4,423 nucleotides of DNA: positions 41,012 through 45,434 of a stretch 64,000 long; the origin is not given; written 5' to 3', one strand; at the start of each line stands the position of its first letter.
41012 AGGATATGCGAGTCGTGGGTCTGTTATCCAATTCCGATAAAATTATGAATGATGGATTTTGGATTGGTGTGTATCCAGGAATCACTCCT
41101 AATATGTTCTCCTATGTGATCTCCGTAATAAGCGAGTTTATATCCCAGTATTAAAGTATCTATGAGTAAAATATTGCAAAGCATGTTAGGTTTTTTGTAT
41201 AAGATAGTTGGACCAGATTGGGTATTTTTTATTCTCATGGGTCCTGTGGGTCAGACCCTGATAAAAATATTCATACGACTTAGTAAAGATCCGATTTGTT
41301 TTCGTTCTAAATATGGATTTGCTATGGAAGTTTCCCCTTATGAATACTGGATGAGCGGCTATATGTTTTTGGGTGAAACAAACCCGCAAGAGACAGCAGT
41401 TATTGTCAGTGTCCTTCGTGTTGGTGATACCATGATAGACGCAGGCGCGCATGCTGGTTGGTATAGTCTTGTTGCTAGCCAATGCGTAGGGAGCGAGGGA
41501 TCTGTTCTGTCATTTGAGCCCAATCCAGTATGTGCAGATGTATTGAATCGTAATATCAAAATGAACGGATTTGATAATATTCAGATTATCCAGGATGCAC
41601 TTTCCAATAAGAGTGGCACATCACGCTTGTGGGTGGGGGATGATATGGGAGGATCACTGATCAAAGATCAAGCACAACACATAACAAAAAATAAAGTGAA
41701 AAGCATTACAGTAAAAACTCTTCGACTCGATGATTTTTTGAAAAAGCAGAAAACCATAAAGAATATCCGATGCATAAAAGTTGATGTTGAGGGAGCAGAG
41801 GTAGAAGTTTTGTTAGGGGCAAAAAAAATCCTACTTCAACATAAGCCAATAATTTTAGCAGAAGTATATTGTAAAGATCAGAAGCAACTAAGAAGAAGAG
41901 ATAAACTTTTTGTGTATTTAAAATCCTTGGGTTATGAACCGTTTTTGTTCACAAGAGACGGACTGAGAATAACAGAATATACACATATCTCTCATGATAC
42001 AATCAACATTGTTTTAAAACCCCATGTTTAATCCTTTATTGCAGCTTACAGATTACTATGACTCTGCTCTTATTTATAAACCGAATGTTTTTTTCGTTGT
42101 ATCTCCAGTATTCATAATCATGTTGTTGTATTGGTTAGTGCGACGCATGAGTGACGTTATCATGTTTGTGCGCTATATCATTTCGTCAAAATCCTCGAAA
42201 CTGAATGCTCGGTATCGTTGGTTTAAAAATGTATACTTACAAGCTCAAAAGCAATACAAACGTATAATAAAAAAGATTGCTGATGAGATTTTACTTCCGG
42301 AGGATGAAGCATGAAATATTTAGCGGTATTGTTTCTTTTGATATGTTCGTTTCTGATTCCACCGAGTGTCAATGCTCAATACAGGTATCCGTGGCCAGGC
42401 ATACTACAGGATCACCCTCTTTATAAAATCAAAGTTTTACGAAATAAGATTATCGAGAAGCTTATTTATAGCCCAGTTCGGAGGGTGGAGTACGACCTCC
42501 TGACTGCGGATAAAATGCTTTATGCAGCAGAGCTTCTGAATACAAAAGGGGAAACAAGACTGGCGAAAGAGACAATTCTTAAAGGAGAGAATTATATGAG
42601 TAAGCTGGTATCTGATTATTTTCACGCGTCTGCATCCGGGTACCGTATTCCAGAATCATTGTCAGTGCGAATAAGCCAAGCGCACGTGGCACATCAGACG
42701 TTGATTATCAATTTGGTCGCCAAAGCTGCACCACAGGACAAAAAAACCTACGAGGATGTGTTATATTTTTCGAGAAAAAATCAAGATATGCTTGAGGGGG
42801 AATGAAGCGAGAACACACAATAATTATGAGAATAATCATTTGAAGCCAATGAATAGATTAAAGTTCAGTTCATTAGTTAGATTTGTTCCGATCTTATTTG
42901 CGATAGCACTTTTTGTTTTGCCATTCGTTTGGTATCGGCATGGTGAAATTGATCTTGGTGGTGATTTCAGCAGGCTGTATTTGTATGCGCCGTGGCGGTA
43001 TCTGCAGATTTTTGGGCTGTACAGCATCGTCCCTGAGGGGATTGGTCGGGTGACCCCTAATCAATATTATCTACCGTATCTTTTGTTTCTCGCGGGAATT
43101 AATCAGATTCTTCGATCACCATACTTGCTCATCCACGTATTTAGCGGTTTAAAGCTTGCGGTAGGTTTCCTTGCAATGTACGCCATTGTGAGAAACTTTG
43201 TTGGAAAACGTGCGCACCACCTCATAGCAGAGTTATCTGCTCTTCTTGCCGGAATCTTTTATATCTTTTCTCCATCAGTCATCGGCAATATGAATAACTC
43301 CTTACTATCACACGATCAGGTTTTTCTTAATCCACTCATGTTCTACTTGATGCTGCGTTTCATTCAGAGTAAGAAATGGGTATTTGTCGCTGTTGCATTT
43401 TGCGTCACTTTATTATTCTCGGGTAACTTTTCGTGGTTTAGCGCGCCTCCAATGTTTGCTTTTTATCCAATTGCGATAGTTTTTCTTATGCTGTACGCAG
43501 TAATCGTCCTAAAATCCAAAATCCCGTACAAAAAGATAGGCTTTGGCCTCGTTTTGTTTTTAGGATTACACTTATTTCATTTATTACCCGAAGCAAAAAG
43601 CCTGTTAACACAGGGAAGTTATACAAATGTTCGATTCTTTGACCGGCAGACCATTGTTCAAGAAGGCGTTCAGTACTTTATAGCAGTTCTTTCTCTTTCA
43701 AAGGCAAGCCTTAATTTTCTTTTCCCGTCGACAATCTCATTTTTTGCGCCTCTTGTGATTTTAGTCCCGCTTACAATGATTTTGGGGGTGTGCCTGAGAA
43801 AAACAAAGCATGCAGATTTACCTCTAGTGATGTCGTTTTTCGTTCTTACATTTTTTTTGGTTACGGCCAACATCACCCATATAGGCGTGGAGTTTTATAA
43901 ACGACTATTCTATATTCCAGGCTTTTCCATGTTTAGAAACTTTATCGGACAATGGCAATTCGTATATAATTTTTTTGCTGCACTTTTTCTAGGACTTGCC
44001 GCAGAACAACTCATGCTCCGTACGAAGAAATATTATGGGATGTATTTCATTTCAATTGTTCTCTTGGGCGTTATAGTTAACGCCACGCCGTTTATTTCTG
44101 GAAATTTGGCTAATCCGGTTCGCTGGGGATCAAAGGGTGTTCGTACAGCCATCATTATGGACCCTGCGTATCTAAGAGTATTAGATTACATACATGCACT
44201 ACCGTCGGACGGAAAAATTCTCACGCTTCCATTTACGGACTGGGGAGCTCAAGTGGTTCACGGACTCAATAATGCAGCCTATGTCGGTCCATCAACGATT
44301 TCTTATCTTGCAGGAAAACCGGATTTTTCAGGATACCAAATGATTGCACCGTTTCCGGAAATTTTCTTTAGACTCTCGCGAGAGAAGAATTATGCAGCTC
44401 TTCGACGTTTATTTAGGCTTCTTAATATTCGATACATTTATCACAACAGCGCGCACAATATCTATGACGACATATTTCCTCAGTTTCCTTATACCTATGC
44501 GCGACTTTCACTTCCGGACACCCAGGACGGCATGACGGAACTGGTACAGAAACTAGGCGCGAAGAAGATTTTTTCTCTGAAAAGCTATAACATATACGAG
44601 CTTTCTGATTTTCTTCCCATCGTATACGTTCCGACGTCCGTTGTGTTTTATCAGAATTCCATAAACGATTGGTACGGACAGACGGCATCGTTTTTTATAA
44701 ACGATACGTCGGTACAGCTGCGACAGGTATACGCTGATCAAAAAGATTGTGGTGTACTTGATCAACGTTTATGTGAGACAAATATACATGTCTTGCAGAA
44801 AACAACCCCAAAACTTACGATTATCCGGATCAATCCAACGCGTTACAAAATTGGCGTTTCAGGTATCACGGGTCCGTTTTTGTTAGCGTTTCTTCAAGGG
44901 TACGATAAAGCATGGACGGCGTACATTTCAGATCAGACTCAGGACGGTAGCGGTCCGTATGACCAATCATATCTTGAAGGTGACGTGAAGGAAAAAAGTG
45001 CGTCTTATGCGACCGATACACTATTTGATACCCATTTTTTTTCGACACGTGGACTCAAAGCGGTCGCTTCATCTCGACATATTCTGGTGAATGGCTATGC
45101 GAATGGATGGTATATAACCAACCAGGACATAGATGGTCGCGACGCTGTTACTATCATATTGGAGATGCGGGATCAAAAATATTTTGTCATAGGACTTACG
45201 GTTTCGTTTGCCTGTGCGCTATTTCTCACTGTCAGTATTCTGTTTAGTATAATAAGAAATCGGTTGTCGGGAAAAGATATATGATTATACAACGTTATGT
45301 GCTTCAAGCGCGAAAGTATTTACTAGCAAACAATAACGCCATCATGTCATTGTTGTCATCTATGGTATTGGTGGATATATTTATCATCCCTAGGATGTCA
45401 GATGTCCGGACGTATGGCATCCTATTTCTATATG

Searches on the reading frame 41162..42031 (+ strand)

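Call 7: search_protein_families(library=pfam, proteins=[window:41162-42031:+], max_evalue=0.001)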
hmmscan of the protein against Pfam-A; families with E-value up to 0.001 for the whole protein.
window:41162-42031:+ (289 aa): 2 families
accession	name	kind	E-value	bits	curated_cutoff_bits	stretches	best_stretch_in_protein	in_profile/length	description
PF05050.19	Methyltransf_21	-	8.4e-22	78.5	22.7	1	93-259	1-172/173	Methyltransferase FkbM domain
PF02475.24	TRM5-TYW2_MTfase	-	0.00023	21.6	28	1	72-141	21-89/164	TRM5/TYW2 methyltransferase domain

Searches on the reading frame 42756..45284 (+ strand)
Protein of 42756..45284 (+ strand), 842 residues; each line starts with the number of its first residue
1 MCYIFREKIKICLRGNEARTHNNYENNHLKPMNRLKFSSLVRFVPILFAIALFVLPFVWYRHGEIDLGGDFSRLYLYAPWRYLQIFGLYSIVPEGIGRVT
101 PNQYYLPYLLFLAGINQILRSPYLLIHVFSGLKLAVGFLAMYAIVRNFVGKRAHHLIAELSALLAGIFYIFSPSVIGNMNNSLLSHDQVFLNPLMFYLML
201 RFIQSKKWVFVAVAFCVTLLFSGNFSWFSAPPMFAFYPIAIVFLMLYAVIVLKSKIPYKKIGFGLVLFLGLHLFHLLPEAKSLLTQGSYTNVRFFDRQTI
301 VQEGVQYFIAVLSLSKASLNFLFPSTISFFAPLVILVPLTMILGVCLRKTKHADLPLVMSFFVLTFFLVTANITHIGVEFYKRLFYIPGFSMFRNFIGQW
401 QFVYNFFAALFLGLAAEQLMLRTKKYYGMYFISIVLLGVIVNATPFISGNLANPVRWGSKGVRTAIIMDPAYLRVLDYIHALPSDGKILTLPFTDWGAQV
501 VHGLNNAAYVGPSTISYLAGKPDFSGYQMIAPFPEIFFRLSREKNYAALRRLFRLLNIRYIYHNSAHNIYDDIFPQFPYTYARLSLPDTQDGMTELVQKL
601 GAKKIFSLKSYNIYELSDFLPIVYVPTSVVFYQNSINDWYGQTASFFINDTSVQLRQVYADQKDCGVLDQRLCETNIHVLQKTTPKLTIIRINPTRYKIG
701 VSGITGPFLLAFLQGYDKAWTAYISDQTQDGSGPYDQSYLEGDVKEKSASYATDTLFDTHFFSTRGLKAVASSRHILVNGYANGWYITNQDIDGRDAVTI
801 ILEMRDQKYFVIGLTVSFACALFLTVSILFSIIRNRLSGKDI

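Call 8: search_protein_families(library=pfam, proteins=[window:42756-45284:+], max_evalue=0.001)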
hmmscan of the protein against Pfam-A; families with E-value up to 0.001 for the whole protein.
window:42756-45284:+ (842 aa): 0 families

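Call 24: search_protein_families(library=pfam, proteins=[window:42756-45284:+], max_evalue=5)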
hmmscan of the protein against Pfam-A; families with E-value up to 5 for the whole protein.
window:42756-45284:+ (842 aa): 1 family
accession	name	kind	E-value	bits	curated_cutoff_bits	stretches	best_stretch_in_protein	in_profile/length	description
PF08122.17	NDUF_B12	-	0.27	11.5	22.7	1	125-155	22-52/55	NADH-ubiquinone oxidoreductase B12 subunit family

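Call 52: search_protein_representatives(protein=window:42756-45284:+)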
Query: 842 residues. Proteins with E-value up to 0.001 (for the whole library): 1148; up to 1e-10: 584; up to 1e-30: 242. The best 150 are listed.
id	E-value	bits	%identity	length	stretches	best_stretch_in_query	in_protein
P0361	0.0e+00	1199.6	66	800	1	47-835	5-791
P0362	1.8e-182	625.2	41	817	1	41-824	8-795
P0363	1.1e-176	606.0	42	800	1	44-826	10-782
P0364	4.9e-172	590.7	43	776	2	43-729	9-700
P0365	1.2e-171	589.4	42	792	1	40-823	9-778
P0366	1.8e-171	588.8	41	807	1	44-824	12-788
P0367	4.7e-169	580.8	40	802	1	41-823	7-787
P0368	2.3e-167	575.2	41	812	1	41-824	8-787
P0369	5.4e-167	574.0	40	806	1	42-823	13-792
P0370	1.1e-166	573.0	41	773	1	54-826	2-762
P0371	1.7e-165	569.0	44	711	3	42-625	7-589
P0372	2.2e-165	568.7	39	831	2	41-722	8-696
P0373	7.5e-165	566.9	41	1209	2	34-640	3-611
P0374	1.0e-163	563.2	41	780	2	43-723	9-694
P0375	1.1e-163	563.1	43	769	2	46-723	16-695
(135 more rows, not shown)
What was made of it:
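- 42756..45284 (+): K: probable AftD/YfhO-like GT-C, 842 aa, no Pfam hit. 1148 homologs among 50%-identity representatives (call 52).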

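Call 54: search_protein_families(library=pfam, alignment_id=A4, max_evalue=0.01)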
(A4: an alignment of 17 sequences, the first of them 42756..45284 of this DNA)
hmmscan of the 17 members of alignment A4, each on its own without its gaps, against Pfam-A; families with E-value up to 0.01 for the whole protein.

A. member 1, window:42756-45284:+ (842 aa): 0 families

B. families by the number of members that match (of 17 scanned): 16 families
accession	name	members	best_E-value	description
PF08241.18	Methyltransf_11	2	1.3e-22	Methyltransferase domain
PF13847.12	Methyltransf_31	2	8.9e-21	Methyltransferase domain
PF13649.12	Methyltransf_25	2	4.9e-18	Methyltransferase domain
PF13489.12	Methyltransf_23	2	2.8e-15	Methyltransferase domain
PF08242.18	Methyltransf_12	2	9.6e-13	Methyltransferase domain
PF05219.18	DREV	2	0.00016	DREV methyltransferase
PF05401.17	NodS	1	2.5e-07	Nodulation protein S (NodS)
PF06325.19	PrmA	1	9.7e-07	Ribosomal protein L11 methyltransferase (PrmA)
PF01209.24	Ubie_methyltran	1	1.7e-06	ubiE/COQ5 methyltransferase family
PF03848.20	TehB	1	3.5e-06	Tellurite resistance protein TehB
PF05175.20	MTS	1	8.1e-06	Methyltransferase small domain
PF02353.26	CMAS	1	3.2e-05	Mycolic acid cyclopropane synthetase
PF11028.14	TMEM260-like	1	0.0012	Protein O-mannosyl-transferase TMEM260-like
PF08003.17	Methyltransf_9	1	0.0021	Protein of unknown function (DUF1698)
PF03602.21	Cons_hypoth95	1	0.0031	Conserved hypothetical protein 95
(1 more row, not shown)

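Call 59: find_encoding_contigs(protein=window:42756-45284:+, flank=10000, max_places=1)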
Protein window:42756-45284:+ (842 aa): 2 contigs read that carry it; 1 place shown.
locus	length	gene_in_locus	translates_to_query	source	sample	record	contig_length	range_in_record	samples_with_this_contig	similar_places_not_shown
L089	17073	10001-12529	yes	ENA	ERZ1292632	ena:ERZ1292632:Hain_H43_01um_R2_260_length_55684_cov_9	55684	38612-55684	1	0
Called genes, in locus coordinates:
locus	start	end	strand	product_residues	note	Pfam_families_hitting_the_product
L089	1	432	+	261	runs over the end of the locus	PF00483:NTP_transferase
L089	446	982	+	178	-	PF01965:DJ-1_PfpI, PF17124:ThiJ_like (faint)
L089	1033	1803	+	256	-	PF07883:Cupin_2 (weak)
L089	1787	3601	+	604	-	PF02776:TPP_enzyme_N, PF00205:TPP_enzyme_M, PF02775:TPP_enzyme_C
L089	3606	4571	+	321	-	PF00389:2-Hacid_dh, PF02826:2-Hacid_dh_C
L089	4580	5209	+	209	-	PF00702:Hydrolase, PF13419:HAD_2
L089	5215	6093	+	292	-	PF01073:3Beta_HSD (faint), PF01370:Epimerase, PF04321:RmlD_sub_bind (weak), PF16363:GDP_Man_Dehyd (faint)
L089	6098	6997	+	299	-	PF05050:Methyltransf_21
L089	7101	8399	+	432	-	PF01041:DegT_DnrJ_EryC1, PF01212:Beta_elim_lyase (weak)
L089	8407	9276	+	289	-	PF05050:Methyltransf_21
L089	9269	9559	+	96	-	-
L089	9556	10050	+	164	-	-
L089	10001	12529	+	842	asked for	-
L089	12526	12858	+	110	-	-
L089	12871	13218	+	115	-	-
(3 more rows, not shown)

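Call 85: search_protein_families(library=ncbifam, proteins=[window:42756-45284:+], max_evalue=0.001)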
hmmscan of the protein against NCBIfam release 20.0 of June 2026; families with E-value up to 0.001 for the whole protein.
window:42756-45284:+ (842 aa): 0 families
